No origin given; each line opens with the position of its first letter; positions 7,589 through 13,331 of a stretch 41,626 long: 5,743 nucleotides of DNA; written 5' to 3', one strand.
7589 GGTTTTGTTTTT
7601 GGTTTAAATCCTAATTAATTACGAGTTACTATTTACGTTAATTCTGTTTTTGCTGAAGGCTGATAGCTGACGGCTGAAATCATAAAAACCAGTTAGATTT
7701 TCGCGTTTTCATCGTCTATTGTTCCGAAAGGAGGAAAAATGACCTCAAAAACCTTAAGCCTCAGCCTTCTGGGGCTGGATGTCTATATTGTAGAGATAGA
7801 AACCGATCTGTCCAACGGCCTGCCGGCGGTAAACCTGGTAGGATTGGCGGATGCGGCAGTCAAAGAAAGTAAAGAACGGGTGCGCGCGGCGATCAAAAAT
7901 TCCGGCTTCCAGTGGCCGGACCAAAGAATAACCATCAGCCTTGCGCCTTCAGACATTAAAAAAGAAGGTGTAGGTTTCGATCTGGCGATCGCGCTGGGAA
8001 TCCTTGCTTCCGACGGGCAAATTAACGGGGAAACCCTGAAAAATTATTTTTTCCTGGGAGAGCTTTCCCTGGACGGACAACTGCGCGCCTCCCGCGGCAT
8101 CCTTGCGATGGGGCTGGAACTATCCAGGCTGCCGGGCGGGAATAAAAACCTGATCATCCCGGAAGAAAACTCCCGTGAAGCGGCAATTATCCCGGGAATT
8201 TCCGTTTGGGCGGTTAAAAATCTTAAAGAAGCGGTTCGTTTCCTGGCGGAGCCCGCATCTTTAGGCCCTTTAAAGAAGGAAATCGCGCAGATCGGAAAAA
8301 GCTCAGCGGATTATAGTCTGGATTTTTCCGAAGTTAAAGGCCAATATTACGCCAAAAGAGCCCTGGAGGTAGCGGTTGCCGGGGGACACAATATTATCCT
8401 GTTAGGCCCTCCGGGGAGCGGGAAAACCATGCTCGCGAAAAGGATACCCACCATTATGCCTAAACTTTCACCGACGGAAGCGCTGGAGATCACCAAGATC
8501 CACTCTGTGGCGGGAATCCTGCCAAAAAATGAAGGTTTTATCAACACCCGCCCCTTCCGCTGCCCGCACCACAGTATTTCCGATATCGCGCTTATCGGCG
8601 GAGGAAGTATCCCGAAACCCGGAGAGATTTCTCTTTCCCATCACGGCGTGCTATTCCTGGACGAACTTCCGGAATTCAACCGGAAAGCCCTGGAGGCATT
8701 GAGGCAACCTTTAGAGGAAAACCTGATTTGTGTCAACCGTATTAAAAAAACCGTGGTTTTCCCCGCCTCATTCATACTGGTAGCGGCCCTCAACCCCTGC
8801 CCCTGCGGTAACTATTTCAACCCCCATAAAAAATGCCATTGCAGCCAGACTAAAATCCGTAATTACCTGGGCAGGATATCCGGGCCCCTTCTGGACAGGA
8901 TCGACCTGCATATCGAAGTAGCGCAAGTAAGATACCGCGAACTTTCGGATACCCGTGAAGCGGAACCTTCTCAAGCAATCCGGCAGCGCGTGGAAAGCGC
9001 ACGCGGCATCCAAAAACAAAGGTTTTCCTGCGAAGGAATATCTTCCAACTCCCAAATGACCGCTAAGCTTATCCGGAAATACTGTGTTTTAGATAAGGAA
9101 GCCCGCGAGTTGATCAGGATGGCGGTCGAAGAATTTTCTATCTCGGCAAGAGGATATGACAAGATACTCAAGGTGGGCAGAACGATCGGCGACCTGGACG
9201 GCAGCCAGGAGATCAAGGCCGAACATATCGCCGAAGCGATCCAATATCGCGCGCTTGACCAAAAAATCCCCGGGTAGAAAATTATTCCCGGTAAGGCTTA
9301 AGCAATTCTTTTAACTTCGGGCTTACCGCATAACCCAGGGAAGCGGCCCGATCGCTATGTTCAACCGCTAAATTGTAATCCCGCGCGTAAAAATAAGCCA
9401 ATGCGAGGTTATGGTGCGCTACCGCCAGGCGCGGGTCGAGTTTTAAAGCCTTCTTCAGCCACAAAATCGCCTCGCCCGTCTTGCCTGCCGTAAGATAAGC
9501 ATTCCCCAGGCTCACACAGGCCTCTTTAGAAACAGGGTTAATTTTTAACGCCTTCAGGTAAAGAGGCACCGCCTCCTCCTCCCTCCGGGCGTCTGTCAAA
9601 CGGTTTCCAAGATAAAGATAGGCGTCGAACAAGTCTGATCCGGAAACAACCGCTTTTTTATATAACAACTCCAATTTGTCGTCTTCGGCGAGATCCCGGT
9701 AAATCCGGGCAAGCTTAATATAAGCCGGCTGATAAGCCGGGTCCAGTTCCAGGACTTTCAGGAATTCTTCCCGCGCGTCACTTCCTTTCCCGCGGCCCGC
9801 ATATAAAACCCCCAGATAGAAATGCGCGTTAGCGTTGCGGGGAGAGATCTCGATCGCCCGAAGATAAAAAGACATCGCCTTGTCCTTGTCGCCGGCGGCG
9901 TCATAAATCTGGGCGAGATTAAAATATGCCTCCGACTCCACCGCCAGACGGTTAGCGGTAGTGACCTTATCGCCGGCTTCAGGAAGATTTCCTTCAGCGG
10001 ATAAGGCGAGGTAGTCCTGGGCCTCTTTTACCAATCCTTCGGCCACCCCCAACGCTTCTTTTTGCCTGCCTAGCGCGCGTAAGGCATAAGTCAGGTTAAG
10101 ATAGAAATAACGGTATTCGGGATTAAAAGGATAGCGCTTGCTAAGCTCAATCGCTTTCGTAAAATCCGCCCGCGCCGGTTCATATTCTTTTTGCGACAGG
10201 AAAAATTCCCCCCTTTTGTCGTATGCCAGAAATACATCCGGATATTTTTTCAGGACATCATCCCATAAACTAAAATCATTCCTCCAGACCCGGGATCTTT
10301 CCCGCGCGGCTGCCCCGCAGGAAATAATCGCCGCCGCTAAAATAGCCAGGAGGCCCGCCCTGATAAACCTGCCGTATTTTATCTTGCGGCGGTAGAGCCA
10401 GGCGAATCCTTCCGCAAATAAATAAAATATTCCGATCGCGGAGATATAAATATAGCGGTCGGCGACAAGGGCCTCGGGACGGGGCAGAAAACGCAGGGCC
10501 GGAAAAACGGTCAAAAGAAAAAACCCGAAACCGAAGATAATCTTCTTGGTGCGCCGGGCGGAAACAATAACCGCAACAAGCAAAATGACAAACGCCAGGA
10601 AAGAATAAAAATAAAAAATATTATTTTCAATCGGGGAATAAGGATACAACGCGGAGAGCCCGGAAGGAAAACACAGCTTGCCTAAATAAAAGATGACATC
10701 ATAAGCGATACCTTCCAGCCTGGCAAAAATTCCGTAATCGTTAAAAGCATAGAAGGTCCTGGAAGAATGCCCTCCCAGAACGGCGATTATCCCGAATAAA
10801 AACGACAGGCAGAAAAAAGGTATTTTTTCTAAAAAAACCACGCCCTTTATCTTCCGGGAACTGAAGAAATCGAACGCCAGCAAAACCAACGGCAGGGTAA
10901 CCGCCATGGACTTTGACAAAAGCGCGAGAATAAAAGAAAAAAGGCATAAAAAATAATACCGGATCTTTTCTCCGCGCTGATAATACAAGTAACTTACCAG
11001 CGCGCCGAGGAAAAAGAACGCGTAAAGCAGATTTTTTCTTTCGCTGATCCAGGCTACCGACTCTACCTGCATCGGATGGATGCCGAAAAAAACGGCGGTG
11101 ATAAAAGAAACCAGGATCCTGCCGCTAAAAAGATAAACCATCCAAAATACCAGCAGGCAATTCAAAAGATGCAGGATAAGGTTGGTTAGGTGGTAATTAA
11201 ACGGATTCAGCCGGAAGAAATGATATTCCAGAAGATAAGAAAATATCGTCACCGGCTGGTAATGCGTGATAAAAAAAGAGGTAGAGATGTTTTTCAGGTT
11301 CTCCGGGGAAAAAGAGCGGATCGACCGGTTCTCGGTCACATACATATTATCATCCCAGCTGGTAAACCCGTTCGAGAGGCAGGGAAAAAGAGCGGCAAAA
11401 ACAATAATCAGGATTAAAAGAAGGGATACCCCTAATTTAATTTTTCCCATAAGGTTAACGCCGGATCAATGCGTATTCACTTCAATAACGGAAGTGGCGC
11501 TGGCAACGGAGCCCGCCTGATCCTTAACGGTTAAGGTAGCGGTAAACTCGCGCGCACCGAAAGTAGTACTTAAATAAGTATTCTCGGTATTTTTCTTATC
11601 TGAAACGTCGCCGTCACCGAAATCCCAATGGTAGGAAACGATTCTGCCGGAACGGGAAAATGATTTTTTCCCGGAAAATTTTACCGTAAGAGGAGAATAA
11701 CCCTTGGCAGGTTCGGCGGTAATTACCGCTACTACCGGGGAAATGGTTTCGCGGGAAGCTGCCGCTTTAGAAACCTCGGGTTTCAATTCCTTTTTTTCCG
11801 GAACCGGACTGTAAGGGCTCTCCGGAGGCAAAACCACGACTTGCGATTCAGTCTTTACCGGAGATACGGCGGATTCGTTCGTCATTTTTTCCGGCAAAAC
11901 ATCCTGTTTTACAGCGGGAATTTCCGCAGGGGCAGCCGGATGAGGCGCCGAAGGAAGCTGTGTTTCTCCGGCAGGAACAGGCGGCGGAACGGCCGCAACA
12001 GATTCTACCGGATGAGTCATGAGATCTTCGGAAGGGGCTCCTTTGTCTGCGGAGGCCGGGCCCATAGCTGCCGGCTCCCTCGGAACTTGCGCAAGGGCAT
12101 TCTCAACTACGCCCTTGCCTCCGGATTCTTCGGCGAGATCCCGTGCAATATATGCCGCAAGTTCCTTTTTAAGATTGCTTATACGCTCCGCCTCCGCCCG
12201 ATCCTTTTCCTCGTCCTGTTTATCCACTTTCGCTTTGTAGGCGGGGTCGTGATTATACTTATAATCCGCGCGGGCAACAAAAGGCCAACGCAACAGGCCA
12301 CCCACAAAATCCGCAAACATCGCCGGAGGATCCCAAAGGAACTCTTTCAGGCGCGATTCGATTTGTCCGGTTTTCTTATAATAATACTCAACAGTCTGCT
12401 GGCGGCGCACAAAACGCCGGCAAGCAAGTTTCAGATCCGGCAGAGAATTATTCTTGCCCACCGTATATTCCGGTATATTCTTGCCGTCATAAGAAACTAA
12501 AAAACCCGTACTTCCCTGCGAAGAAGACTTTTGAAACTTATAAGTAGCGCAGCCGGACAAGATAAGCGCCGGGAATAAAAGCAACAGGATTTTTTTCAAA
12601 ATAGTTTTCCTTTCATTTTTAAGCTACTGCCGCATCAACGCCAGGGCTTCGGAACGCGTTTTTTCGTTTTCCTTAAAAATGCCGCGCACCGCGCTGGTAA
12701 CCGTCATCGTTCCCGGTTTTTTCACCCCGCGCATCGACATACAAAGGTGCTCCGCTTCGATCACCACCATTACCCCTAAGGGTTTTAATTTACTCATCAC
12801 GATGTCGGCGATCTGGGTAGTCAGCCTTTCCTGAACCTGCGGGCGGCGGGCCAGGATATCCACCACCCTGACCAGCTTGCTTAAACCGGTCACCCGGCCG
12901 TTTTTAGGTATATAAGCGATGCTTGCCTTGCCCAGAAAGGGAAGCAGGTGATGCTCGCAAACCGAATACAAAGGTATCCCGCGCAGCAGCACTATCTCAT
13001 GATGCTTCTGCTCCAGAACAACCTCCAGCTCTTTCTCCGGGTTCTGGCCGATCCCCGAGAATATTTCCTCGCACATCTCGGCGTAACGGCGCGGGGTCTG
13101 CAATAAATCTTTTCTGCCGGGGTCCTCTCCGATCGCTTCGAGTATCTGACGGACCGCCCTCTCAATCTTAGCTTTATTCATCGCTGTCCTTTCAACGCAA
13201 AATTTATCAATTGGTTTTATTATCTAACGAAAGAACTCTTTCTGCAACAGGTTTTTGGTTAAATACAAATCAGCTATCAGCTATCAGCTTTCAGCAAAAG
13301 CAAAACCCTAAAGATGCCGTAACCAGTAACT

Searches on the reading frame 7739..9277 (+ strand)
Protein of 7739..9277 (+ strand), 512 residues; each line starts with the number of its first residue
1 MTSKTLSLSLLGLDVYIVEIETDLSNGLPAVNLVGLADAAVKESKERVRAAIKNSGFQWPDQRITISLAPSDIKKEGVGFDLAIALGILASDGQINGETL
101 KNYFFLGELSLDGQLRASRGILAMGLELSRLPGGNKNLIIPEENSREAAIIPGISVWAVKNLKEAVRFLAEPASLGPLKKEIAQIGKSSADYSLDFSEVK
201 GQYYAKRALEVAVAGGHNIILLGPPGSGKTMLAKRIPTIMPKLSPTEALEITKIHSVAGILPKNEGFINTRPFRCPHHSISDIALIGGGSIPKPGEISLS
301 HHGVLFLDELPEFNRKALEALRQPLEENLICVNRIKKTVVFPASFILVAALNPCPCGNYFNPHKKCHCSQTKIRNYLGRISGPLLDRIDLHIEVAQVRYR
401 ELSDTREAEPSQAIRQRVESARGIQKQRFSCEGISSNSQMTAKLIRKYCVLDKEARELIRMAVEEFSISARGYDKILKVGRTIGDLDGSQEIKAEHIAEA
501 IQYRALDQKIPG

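Call 10: search_protein_families(library=pfam, proteins=[window:7739-9277:+])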
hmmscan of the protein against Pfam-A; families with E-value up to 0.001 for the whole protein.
window:7739-9277:+ (512 aa): 8 families
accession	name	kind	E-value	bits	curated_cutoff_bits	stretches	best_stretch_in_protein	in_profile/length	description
PF01078.27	Mg_chelatase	-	4.5e-94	314.1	20.3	1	195-401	1-206/207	Magnesium chelatase, subunit ChlI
PF13541.12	ChlI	-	4.5e-43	146.4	27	1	20-144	1-121/121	Subunit ChlI of Mg-chelatase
PF13335.12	Mg_chelatase_C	-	2.5e-32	111.7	26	1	409-504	2-94/94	Magnesium chelatase, subunit ChlI C-terminal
PF07728.20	AAA_5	-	2.2e-08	34.6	22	0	218-240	1-23/139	AAA domain (dynein-related subfamily)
PF00493.29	MCM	-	1.7e-06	27.8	23.3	0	293-392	113-202/224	MCM P-loop domain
PF00158.32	Sigma54_activat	-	0.00038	20.6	20.2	0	292-350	84-140/168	Sigma-54 interaction domain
PF05496.18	RuvB_N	-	0.00039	20.6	27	0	217-261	34-79/159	Holliday junction DNA helicase RuvB P-loop domain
PF00004.35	AAA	-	0.00069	20.5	21.2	0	219-238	1-20/131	ATPase family associated with various cellular activities (AAA)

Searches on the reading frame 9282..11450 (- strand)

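Call 65: search_protein_families(library=pfam, proteins=[window:9282-11450:-], max_evalue=0.00001)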
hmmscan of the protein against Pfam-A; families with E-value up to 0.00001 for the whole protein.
window:9282-11450:- (722 aa): 12 families
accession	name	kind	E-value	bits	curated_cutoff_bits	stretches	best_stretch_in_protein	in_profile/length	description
PF07719.23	TPR_2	-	1e-28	97.4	27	1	507-539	2-34/34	Tetratricopeptide repeat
PF00515.34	TPR_1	-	2.1e-27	94.2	27.8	1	507-539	2-34/34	Tetratricopeptide repeat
PF13431.12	TPR_17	-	3.5e-24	83.5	24.4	0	528-555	1-28/34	Tetratricopeptide repeat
PF13181.12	TPR_8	-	4e-23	80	25.7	1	507-539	2-34/34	Tetratricopeptide repeat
PF13414.12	TPR_11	-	4.2e-22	78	26.8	2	649-687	1-39/42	TPR repeat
PF13424.12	TPR_12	-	8.5e-20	71.2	30.1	0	408-467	4-65/77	Tetratricopeptide repeat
PF13428.12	TPR_14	-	1.4e-16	59.8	23.5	0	507-548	2-43/44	Tetratricopeptide repeat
PF13432.12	TPR_16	-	3.4e-16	59.8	32.7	0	615-673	4-62/65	Tetratricopeptide repeat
PF14559.12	TPR_19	-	2.3e-13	50.7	25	0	518-579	3-63/68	Tetratricopeptide repeat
PF13176.12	TPR_7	-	2.5e-12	46.3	27.9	0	508-538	1-31/36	Tetratricopeptide repeat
PF13374.12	TPR_10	-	9.8e-11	41.8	27.5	0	610-637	4-31/42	Tetratricopeptide repeat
PF12895.13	ANAPC3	-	2.4e-06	28.1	27.2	0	623-698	4-78/82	Anaphase-promoting complex, cyclosome, subunit 3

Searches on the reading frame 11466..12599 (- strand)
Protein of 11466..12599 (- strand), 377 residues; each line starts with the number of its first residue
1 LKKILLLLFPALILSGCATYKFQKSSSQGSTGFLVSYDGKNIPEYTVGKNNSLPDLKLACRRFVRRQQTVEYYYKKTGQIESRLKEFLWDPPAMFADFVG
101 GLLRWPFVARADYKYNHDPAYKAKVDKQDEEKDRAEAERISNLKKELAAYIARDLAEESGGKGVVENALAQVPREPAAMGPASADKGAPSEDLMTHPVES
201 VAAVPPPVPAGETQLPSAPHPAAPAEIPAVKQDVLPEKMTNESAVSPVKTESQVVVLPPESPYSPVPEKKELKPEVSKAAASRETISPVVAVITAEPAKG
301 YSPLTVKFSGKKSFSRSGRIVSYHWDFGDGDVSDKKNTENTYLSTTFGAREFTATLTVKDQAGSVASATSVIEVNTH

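Call 10: search_protein_families(library=pfam, proteins=[window:11466-12599:-])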
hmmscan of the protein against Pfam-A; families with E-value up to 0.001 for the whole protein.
window:11466-12599:- (377 aa): 3 families
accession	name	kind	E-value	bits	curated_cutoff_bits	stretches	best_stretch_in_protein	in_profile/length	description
PF18911.6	PKD_4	-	2.3e-12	47.2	27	1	296-374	10-83/85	PKD domain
PF00801.26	PKD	-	1.3e-09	38.3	23.5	1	302-371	13-78/80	PKD domain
PF22352.2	K319L-like_PKD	-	5.8e-05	23.5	27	1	306-374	14-84/84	K319L-like, PKD domain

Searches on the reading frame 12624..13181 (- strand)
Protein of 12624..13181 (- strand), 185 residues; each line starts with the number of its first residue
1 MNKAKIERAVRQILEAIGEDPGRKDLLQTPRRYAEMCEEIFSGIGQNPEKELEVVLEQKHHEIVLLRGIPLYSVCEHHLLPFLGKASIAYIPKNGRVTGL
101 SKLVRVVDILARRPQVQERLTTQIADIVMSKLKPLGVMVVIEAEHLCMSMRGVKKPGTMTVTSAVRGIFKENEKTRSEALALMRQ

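Call 10: search_protein_families(library=pfam, proteins=[window:12624-13181:-])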
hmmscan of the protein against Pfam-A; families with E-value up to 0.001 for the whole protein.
window:12624-13181:- (185 aa): 1 family
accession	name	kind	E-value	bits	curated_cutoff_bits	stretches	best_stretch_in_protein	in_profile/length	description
PF01227.27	GTP_cyclohydroI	-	4.5e-75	251.4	27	1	6-183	1-178/179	GTP cyclohydrolase I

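Call 16: find_encoding_contigs(protein=window:12624-13181:-, flank=10000, max_places=8)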
Protein window:12624-13181:- (185 aa): 18 contigs read that carry it; 8 places shown.
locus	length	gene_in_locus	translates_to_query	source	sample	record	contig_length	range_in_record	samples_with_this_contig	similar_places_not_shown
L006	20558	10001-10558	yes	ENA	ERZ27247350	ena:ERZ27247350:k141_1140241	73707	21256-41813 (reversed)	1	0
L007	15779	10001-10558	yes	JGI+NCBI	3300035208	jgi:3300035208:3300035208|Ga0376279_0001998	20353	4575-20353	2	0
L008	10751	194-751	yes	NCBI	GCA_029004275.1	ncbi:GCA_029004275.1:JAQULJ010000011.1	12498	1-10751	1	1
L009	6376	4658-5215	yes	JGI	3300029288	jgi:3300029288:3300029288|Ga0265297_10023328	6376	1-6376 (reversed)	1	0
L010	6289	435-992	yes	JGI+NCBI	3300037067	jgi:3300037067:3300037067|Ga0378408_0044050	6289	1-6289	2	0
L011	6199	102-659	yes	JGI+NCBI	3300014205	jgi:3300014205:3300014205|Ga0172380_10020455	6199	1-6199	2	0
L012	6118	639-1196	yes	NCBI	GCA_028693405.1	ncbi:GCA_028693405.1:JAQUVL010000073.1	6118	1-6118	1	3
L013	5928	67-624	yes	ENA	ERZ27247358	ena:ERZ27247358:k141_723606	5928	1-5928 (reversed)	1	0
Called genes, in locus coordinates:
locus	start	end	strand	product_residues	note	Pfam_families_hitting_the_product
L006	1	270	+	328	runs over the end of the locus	PF09754:PAC2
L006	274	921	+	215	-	PF00702:Hydrolase, PF13419:HAD_2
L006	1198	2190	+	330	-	PF02655:ATP-grasp_3 (weak), PF07478:Dala_Dala_lig_C, PF13535:ATP-grasp_4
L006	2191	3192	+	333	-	PF02655:ATP-grasp_3, PF07478:Dala_Dala_lig_C, PF13535:ATP-grasp_4 (weak)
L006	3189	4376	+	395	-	PF04055:Radical_SAM, PF13353:Fer4_12 (weak), PF12544:LAM_C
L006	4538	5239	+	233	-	PF06071:YchF-GTPase_C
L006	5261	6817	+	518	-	PF02142:MGS, PF01808:AICARFT_IMPCHas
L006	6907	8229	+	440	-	PF08245:Mur_ligase_M (faint), PF02875:Mur_ligase_C, PF27239:FOL3_C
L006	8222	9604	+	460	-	PF10396:TrmE_N, PF12631:MnmE_helical, PF01926:MMR_HSR1, PF02421:FeoB_N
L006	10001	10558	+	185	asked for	PF01227:GTP_cyclohydroI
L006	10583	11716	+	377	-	PF00801:PKD, PF18911:PKD_4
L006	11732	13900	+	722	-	PF13424:TPR_12 (faint), PF13428:TPR_14 (faint), PF13431:TPR_17 (faint), PF13432:TPR_16 (faint), PF00515:TPR_1 (weak), PF07719:TPR_2 (weak), PF13181:TPR_8, PF13414:TPR_11, +6 more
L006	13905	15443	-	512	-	PF13541:ChlI, PF00493:MCM (faint), PF01078:Mg_chelatase, PF07728:AAA_5 (faint), PF13335:Mg_chelatase_C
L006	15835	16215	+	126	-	-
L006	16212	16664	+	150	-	PF02681:DUF212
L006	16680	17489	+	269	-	PF01476:LysM, PF03734:YkuD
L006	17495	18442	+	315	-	PF03255:ACCA, PF01039:Carboxyl_trans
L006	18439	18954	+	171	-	PF03551:PadR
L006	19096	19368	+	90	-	-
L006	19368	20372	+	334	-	PF00070:Pyr_redox (weak), PF02558:ApbA, PF08546:ApbA_C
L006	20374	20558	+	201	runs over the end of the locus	-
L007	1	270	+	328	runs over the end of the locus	PF09754:PAC2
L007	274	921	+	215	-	PF00702:Hydrolase, PF13419:HAD_2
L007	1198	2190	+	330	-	PF02655:ATP-grasp_3 (weak), PF07478:Dala_Dala_lig_C, PF13535:ATP-grasp_4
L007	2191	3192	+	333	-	PF02655:ATP-grasp_3, PF07478:Dala_Dala_lig_C, PF13535:ATP-grasp_4 (weak)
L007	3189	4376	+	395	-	PF04055:Radical_SAM, PF13353:Fer4_12 (weak), PF12544:LAM_C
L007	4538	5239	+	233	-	PF06071:YchF-GTPase_C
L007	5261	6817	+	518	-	PF02142:MGS, PF01808:AICARFT_IMPCHas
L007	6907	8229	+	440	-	PF08245:Mur_ligase_M (faint), PF02875:Mur_ligase_C, PF27239:FOL3_C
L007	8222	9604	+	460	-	PF10396:TrmE_N, PF12631:MnmE_helical, PF01926:MMR_HSR1, PF02421:FeoB_N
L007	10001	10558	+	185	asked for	PF01227:GTP_cyclohydroI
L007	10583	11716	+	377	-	PF00801:PKD, PF18911:PKD_4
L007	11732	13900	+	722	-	PF13424:TPR_12 (faint), PF13428:TPR_14 (faint), PF13431:TPR_17 (faint), PF13432:TPR_16 (faint), PF00515:TPR_1 (weak), PF07719:TPR_2 (weak), PF13181:TPR_8, PF13414:TPR_11, +6 more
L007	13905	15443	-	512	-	PF13541:ChlI, PF00493:MCM (faint), PF01078:Mg_chelatase, PF07728:AAA_5 (faint), PF13335:Mg_chelatase_C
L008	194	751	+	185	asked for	PF01227:GTP_cyclohydroI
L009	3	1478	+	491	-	?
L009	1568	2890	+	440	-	PF08245:Mur_ligase_M (faint), PF02875:Mur_ligase_C, PF27239:FOL3_C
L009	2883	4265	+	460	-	PF10396:TrmE_N, PF12631:MnmE_helical, PF01926:MMR_HSR1, PF02421:FeoB_N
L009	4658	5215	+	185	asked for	PF01227:GTP_cyclohydroI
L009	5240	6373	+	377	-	PF00801:PKD, PF18911:PKD_4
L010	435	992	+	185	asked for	PF01227:GTP_cyclohydroI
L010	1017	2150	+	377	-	PF00801:PKD, PF18911:PKD_4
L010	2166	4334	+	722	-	PF13424:TPR_12 (faint), PF13428:TPR_14 (faint), PF13431:TPR_17 (faint), PF13432:TPR_16 (faint), PF00515:TPR_1 (weak), PF07719:TPR_2 (weak), PF13181:TPR_8, PF13414:TPR_11, +5 more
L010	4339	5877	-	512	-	PF13541:ChlI, PF00493:MCM (faint), PF01078:Mg_chelatase, PF07728:AAA_5 (faint), PF13335:Mg_chelatase_C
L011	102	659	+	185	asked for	PF01227:GTP_cyclohydroI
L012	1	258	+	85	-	PF12631:MnmE_helical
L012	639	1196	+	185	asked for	PF01227:GTP_cyclohydroI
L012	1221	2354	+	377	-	PF00801:PKD, PF18911:PKD_4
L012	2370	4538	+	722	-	PF13424:TPR_12 (faint), PF13428:TPR_14 (faint), PF13431:TPR_17 (faint), PF13432:TPR_16 (faint), PF00515:TPR_1 (weak), PF07719:TPR_2 (weak), PF13181:TPR_8, PF13414:TPR_11, +5 more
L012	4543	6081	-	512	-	PF13541:ChlI, PF00493:MCM (faint), PF01078:Mg_chelatase, PF07728:AAA_5 (faint), PF13335:Mg_chelatase_C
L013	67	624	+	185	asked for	PF01227:GTP_cyclohydroI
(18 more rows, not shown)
